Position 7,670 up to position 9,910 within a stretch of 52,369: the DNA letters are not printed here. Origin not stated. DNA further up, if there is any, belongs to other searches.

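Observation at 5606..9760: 1384-aa giant: minimal amidoligase-like catalytic domain fused to a HEAT-like solenoid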

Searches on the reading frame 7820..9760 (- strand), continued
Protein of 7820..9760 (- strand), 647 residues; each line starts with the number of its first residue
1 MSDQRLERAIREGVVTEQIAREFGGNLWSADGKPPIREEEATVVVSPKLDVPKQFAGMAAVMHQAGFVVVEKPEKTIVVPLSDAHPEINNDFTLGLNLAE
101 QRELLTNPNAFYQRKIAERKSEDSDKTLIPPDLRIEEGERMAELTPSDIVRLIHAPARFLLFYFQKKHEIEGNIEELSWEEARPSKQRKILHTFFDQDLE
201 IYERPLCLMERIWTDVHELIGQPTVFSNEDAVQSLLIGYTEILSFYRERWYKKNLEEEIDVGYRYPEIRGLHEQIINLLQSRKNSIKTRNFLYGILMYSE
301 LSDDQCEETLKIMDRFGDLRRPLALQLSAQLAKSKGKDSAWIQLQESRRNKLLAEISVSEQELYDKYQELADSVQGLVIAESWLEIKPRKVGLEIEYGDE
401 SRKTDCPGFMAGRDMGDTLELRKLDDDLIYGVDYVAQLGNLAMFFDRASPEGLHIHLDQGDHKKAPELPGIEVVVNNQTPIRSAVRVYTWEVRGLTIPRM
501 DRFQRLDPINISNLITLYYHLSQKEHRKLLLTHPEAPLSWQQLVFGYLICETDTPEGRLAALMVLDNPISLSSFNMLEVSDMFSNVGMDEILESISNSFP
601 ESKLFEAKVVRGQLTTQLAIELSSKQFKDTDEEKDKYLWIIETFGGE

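Call 110: find_encoding_contigs(protein=P0012, flank=10000, max_places=1)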
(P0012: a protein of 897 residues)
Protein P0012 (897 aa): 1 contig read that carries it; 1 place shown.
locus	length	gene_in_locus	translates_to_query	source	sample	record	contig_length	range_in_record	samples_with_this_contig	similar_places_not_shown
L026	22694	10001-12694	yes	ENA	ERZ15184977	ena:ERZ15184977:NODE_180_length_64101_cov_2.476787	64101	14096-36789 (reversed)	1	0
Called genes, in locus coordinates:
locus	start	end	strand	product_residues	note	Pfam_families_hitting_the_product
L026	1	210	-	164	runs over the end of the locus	-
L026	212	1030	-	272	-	PF04085:MreC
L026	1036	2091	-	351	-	PF00022:Actin (faint), PF06723:MreB_Mbl, PF00012:HSP70, PF06277:EutA (weak), PF14450:FtsA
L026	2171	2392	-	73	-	PF00830:Ribosomal_L28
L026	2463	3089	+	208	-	PF02163:Peptidase_M50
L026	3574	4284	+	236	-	PF18920:DUF5671 (faint)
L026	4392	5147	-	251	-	-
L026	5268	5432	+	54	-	PF00471:Ribosomal_L33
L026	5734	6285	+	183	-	PF02357:NusG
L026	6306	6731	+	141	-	PF03946:Ribosomal_L11_N, PF00298:Ribosomal_L11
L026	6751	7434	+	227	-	PF00687:Ribosomal_L1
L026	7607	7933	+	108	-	-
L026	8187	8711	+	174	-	-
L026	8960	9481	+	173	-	PF00466:Ribosomal_L10, PF27436:RL10_C (weak)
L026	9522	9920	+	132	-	PF16320:Ribosomal_L12_N, PF00542:Ribosomal_L12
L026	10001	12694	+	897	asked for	PF04751:DarP (faint), PF06819:Arc_PepC (faint), PF13513:HEAT_EZ (faint), PF11838:ERAP1_C (weak), PF13646:HEAT_2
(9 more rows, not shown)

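Call 111: find_encoding_contigs(protein=P0022, flank=10000, max_places=1)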
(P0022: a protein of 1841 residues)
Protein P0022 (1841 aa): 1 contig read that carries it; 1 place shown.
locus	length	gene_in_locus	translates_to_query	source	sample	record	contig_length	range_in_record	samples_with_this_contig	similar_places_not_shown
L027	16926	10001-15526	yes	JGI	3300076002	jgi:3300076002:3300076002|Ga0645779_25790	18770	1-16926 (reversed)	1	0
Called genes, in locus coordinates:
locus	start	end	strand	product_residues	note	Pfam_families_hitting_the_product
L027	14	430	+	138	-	-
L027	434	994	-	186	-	PF01923:Cob_adeno_trans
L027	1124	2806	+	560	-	PF06418:CTP_synth_N, PF00117:GATase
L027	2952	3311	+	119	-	PF01245:Ribosomal_L19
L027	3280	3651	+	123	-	PF08378:NERD (weak), PF02021:UPF0102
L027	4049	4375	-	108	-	-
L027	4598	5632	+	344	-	PF01869:BcrAD_BadFG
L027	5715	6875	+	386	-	-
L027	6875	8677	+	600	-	-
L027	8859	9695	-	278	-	PF04015:DUF362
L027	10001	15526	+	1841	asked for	-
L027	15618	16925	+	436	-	?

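Call 113: list_cluster_members(proteins=[P0011, P0013, P0016, P0017, P0018, P0019, P0020, P0021, P0023, P0024])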
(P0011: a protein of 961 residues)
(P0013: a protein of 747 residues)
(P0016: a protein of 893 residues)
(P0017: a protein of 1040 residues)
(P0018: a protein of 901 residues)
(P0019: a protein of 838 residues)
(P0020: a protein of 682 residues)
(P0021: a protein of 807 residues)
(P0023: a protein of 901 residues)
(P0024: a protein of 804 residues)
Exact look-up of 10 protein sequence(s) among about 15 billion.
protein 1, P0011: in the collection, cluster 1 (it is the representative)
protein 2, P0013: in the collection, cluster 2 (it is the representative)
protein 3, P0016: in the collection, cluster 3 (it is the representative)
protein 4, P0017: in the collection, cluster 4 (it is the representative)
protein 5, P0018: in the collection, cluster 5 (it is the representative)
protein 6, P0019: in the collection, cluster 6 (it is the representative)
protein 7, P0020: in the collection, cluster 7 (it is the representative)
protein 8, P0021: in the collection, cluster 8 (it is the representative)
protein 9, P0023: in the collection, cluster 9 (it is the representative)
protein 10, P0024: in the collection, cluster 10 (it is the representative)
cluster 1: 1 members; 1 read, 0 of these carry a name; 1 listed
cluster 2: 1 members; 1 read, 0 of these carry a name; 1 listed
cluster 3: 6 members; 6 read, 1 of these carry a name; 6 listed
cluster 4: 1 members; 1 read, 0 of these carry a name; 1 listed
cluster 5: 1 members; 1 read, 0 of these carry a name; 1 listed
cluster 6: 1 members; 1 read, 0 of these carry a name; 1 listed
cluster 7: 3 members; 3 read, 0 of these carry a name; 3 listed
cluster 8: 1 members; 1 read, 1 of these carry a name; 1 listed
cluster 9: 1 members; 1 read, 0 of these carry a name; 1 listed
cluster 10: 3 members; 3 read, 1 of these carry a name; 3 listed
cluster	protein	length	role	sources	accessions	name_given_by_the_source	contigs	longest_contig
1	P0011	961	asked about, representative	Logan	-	-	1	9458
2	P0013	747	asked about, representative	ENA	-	-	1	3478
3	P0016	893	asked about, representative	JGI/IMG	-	-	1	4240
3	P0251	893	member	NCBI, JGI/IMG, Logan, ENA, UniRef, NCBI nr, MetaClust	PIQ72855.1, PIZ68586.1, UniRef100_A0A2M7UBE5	hypothetical protein COY13_00855 [Candidatus Roizmanbacteria bacterium ... | Uncharacterized protein n=2 Tax=Candidatus Roizmaniibacteriota TaxID=1752723 ... | MAG: hypothetical protein COV86_00800 [Candidatus Roizmanbacteria bacterium ...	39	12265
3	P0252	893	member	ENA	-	-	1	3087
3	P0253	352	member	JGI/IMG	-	-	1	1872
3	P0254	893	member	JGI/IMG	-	-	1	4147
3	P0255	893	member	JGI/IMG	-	-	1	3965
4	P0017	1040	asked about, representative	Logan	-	-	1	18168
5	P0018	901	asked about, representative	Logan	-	-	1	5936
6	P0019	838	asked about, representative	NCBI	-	-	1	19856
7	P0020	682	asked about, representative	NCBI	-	-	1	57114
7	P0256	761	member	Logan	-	-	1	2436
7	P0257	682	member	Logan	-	-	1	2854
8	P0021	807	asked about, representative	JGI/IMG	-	hypothetical protein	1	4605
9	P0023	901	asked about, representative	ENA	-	-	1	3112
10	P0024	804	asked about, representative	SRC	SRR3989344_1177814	-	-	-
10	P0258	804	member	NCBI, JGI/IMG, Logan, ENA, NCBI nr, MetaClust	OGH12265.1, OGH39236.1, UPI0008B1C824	MAG: hypothetical protein A2857_00670 [Candidatus Levybacteria bacterium ... | status=active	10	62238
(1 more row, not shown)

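Call 114: find_encoding_contigs(protein=P0020, flank=10000, max_places=1)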
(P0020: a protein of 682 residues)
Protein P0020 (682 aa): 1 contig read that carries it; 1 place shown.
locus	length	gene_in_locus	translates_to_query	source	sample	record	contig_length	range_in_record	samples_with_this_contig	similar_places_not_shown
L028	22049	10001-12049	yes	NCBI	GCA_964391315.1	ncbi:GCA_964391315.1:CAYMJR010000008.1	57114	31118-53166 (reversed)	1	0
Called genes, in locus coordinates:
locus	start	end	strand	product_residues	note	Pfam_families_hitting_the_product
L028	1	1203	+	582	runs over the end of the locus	PF07719:TPR_2 (faint), PF13424:TPR_12 (weak), PF13432:TPR_16 (faint)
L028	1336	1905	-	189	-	-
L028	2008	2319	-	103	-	-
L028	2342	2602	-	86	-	-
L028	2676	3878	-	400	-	PF00083:Sugar_tr (weak), PF07690:MFS_1, PF12832:MFS_1_like, PF07690:MFS_1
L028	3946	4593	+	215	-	PF06197:DUF998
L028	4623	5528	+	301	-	PF02353:CMAS, PF13489:Methyltransf_23, PF08241:Methyltransf_11, PF08242:Methyltransf_12, PF13649:Methyltransf_25, PF13847:Methyltransf_31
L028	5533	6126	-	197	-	-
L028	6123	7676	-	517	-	PF13231:PMT_2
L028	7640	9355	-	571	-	-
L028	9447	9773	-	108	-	-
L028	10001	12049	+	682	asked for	-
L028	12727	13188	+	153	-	-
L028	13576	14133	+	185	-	-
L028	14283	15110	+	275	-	PF05697:Trigger_N, PF05698:Trigger_C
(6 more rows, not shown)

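Call 115: find_encoding_contigs(protein=P0258, flank=10000, max_places=1)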
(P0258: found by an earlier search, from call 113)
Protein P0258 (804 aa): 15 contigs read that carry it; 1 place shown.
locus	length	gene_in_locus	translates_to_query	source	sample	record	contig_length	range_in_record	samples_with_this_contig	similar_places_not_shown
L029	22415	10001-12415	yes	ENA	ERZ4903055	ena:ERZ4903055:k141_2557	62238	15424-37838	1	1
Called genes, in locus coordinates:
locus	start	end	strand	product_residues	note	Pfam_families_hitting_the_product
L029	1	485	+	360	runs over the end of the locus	PF02163:Peptidase_M50, PF13180:PDZ_2, PF00595:PDZ (weak), PF17820:PDZ_6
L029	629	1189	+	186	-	PF01765:RRF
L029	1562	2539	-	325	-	-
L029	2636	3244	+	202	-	PF21176:RecR_HhH, PF02132:RecR_ZnF (weak), PF01751:Toprim, PF13662:Toprim_4, PF21175:RecR_C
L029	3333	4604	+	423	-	PF04545:Sigma70_r4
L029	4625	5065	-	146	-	PF13847:Methyltransf_31 (faint)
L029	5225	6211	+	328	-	PF13399:LytR_C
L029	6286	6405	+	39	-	-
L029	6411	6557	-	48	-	-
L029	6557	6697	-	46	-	-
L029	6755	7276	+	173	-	PF01467:CTP_transf_like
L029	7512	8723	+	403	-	-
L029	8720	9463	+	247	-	PF23023:Anti-Pycsar_Apyc1, PF00753:Lactamase_B, PF12706:Lactamase_B_2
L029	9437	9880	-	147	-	-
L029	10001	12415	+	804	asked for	-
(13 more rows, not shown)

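Call 116: find_encoding_contigs(protein=P0019, flank=10000, max_places=1)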
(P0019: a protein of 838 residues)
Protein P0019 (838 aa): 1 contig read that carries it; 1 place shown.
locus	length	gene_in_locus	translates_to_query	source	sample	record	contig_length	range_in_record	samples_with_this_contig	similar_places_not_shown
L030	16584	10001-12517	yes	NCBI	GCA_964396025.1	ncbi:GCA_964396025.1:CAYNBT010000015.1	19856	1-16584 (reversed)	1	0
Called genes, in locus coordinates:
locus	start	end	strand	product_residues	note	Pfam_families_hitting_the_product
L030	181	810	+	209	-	PF04203:Sortase (weak)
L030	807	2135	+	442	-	PF13506:Glyco_transf_21, PF00535:Glycos_transf_2, PF10111:Glyco_tranf_2_2, PF13641:Glyco_tranf_2_3, PF13632:Glyco_trans_2_3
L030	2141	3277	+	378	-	-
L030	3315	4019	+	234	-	-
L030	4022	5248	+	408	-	-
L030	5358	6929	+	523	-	-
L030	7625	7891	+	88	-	-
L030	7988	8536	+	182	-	PF13875:DUF4202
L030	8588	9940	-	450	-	-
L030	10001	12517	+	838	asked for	-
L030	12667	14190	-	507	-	PF02074:Peptidase_M32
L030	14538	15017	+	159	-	PF01988:VIT1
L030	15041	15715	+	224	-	-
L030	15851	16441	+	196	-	-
